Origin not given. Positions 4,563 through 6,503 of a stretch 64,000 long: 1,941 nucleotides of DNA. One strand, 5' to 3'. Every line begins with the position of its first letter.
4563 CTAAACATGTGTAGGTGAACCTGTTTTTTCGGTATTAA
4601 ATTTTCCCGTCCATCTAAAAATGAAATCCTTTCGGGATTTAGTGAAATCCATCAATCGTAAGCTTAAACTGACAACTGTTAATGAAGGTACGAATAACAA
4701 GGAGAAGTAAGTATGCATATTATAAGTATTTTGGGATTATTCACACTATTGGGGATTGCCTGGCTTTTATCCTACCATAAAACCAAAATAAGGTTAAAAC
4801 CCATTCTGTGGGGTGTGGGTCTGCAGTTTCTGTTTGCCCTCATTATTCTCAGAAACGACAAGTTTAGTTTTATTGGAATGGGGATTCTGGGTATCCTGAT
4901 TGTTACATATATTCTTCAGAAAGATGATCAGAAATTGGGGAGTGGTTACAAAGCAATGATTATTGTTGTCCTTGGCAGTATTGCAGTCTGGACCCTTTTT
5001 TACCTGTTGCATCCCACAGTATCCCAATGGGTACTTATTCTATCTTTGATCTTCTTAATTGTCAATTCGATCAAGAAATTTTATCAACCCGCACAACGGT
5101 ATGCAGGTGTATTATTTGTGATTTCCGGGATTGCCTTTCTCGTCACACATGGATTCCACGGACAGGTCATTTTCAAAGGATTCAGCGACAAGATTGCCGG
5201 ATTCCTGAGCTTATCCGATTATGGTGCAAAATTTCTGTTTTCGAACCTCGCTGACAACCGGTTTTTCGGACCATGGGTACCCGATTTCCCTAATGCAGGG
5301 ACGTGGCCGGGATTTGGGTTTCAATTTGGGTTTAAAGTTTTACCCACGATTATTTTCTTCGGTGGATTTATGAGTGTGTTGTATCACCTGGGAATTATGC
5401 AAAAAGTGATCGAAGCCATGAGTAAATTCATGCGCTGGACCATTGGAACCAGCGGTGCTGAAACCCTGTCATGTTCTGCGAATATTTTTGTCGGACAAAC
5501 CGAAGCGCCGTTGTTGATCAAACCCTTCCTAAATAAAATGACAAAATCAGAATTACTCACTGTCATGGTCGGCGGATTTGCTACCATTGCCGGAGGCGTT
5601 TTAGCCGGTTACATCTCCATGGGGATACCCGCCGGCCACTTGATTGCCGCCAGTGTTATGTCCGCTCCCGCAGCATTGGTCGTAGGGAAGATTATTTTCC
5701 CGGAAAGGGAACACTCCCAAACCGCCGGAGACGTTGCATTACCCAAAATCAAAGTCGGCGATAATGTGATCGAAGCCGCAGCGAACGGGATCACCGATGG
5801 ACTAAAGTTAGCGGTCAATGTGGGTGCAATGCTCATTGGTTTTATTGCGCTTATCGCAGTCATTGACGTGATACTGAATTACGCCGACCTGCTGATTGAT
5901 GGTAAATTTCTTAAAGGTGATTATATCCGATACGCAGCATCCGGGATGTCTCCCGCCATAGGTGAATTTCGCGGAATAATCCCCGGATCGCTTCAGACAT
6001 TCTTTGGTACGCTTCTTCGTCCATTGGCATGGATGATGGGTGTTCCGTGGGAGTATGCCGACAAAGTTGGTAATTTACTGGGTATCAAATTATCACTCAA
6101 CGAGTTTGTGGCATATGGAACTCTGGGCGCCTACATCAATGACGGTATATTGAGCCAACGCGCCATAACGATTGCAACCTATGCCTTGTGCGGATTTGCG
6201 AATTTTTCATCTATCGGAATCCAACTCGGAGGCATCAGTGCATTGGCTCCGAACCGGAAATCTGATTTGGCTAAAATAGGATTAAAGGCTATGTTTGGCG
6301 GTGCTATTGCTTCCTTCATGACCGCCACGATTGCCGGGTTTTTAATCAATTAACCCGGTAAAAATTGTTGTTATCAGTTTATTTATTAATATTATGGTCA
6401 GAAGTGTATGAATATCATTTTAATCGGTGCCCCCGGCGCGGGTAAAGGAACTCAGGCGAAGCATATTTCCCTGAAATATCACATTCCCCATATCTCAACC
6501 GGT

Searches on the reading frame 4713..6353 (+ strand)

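Call 70: search_protein_families(library=pfam, proteins=[window:4713-6353:+], max_evalue=0.00001)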
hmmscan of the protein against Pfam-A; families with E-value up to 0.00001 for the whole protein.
window:4713-6353:+ (546 aa): 3 families
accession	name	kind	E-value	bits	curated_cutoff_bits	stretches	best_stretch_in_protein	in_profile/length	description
PF07662.18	Nucleos_tra2_C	-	2.7e-73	246.6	32.3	1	309-542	1-213/213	Na+ dependent nucleoside transporter C-terminus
PF07670.19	Gate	-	7.3e-19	68.6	29.6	1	207-304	2-101/104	Nucleoside recognition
PF01773.25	Nucleos_tra2_N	-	2.6e-14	53.9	27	1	7-47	1-41/74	Na+ dependent nucleoside transporter N-terminus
